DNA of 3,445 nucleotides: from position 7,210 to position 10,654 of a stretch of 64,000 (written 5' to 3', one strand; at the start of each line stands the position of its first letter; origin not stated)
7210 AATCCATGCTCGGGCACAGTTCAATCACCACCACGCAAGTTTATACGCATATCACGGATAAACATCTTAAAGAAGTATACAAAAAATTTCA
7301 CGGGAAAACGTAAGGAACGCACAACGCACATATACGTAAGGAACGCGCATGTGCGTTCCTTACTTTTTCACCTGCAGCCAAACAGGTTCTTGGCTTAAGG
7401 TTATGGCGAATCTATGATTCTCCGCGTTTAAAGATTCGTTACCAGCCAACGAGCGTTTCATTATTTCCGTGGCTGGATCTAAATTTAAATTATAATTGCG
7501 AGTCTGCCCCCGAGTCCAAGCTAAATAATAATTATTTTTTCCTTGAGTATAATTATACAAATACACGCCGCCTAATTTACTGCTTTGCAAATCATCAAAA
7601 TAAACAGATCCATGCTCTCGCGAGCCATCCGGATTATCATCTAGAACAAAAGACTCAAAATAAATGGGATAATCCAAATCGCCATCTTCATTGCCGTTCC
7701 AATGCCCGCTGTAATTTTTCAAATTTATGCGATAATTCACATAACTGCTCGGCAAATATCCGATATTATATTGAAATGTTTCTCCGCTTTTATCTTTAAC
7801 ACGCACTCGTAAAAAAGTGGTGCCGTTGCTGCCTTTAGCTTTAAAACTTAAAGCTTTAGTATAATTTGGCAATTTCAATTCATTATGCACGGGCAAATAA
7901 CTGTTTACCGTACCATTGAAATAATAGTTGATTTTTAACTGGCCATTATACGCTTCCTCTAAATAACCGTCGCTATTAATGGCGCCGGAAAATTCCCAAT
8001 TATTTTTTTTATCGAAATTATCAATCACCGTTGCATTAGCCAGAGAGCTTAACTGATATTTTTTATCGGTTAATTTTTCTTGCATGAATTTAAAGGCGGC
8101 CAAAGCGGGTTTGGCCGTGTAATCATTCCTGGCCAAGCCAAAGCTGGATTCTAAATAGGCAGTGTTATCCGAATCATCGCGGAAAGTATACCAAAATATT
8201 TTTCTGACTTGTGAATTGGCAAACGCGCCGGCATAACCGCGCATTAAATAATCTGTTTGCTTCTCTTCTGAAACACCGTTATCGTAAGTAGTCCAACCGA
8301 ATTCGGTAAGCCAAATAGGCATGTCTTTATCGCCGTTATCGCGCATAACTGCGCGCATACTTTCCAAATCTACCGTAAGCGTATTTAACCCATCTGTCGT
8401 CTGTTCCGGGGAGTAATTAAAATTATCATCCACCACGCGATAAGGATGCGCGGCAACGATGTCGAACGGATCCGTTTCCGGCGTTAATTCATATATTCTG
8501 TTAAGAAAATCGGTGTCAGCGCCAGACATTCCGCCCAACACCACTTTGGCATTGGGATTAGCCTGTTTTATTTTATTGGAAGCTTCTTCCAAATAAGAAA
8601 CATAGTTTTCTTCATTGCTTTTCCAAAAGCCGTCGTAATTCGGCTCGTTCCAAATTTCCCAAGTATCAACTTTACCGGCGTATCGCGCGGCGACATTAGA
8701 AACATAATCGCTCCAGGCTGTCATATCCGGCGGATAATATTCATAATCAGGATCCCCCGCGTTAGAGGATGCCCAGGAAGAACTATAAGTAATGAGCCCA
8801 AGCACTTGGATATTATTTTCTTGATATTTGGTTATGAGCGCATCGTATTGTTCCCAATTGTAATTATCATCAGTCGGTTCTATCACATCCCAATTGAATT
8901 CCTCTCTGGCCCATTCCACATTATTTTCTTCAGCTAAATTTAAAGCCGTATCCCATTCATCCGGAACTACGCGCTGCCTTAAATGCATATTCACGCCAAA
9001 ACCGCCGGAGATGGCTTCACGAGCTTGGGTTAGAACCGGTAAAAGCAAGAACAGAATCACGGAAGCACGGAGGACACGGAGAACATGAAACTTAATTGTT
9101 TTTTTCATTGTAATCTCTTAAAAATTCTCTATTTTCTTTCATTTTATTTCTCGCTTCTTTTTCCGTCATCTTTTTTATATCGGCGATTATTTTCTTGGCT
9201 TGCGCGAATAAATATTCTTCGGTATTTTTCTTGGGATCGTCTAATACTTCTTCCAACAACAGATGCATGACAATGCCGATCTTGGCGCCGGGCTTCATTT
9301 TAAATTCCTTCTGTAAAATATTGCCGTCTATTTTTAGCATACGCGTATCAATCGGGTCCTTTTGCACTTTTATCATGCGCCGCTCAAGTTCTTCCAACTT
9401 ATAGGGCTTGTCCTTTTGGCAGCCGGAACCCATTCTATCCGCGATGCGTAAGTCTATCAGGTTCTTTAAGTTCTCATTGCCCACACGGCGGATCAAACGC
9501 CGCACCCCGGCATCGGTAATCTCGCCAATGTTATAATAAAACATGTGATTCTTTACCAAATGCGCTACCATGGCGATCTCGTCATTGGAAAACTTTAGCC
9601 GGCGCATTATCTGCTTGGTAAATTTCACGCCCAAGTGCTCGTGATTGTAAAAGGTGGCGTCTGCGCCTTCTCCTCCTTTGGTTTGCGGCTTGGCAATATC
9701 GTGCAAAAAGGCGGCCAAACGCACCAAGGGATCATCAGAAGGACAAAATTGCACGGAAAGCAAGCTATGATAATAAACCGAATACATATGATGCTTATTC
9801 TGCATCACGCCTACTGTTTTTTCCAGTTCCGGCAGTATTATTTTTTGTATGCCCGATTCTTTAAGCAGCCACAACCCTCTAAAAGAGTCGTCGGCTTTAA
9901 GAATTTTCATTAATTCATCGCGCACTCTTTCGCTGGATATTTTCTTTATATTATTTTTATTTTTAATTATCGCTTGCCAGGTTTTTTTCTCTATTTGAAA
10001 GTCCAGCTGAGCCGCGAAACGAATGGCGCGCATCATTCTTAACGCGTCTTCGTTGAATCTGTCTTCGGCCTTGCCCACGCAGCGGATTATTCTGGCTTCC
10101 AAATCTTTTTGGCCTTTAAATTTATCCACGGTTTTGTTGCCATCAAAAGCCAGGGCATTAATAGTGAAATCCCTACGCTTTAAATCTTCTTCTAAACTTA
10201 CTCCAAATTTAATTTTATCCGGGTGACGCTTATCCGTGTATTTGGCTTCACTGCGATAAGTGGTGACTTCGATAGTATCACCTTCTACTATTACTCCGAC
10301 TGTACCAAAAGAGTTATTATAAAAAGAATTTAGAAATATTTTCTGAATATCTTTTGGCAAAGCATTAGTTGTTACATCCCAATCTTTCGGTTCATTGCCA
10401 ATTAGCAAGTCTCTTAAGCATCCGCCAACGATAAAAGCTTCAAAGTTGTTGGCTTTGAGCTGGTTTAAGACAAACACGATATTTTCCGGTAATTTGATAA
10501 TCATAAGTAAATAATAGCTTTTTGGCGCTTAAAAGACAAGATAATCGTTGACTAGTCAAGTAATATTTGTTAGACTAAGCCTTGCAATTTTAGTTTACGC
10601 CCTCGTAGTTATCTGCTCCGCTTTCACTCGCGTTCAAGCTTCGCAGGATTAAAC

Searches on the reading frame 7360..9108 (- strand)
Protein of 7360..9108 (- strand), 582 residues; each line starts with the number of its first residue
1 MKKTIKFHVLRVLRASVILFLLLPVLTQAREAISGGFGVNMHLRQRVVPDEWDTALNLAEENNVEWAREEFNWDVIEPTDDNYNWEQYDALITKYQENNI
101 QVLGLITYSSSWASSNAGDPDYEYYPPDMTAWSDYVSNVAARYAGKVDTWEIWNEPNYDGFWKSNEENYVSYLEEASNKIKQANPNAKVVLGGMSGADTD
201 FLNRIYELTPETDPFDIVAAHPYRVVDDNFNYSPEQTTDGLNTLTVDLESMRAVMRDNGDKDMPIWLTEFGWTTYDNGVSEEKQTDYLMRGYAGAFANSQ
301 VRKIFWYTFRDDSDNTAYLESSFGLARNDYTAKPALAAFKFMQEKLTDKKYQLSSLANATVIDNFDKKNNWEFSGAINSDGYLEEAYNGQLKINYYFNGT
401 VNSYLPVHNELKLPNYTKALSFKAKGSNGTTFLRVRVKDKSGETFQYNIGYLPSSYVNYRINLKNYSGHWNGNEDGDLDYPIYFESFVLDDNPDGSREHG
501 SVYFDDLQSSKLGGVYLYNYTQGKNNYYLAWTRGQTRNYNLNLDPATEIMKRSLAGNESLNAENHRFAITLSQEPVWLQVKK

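Call 104: search_protein_families(library=pfam, proteins=[window:7360-9108:-], max_evalue=0.001)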
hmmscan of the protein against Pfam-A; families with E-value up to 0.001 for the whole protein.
window:7360-9108:- (582 aa): 4 families
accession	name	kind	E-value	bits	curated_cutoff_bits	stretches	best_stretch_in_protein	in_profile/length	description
PF00150.24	Cellulase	-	2.3e-11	44.1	23.5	1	37-306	11-266/272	Cellulase (glycosyl hydrolase family 5)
PF00331.26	Glyco_hydro_10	-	3.6e-07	30.1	22.1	1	56-190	30-168/311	Glycosyl hydrolase family 10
PF02449.21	Glyco_hydro_42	-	2.8e-06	27.4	21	1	50-103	10-64/376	Beta-galactosidase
PF11790.14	Glyco_hydro_cc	-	9.9e-05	22.4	21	1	152-316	71-217/237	Glycosyl hydrolase catalytic core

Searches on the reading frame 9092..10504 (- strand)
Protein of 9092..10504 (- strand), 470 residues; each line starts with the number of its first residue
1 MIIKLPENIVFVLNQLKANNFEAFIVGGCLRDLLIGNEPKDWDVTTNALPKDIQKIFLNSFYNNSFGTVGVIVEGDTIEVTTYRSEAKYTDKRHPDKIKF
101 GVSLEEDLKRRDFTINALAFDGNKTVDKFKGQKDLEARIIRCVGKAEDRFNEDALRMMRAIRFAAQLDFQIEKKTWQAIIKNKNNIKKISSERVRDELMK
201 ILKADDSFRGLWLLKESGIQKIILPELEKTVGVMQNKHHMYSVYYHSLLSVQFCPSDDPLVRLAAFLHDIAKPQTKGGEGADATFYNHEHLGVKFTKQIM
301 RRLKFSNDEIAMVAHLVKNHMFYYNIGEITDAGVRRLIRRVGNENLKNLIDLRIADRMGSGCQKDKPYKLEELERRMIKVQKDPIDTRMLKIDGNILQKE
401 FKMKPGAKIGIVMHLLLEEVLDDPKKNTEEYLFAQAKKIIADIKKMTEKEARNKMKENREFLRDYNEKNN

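Call 104: search_protein_families(library=pfam, proteins=[window:9092-10504:-], max_evalue=0.001)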
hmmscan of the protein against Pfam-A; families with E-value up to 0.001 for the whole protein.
window:9092-10504:- (470 aa): 4 families
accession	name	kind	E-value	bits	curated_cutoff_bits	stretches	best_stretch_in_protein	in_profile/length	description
PF01743.26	PolyA_pol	-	5.3e-35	121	23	1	23-141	1-126/126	Poly A polymerase head domain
PF12627.12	PolyA_pol_RNAbd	-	1e-19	70.5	22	1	168-228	1-61/64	Probable RNA and SrmB- binding site of polymerase A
PF01966.28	HD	-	8.6e-11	42.6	22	1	255-357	21-112/116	HD domain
PF13735.12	tRNA_NucTran2_2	-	2.4e-10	41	27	1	296-434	24-147/149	tRNA nucleotidyltransferase domain 2 putative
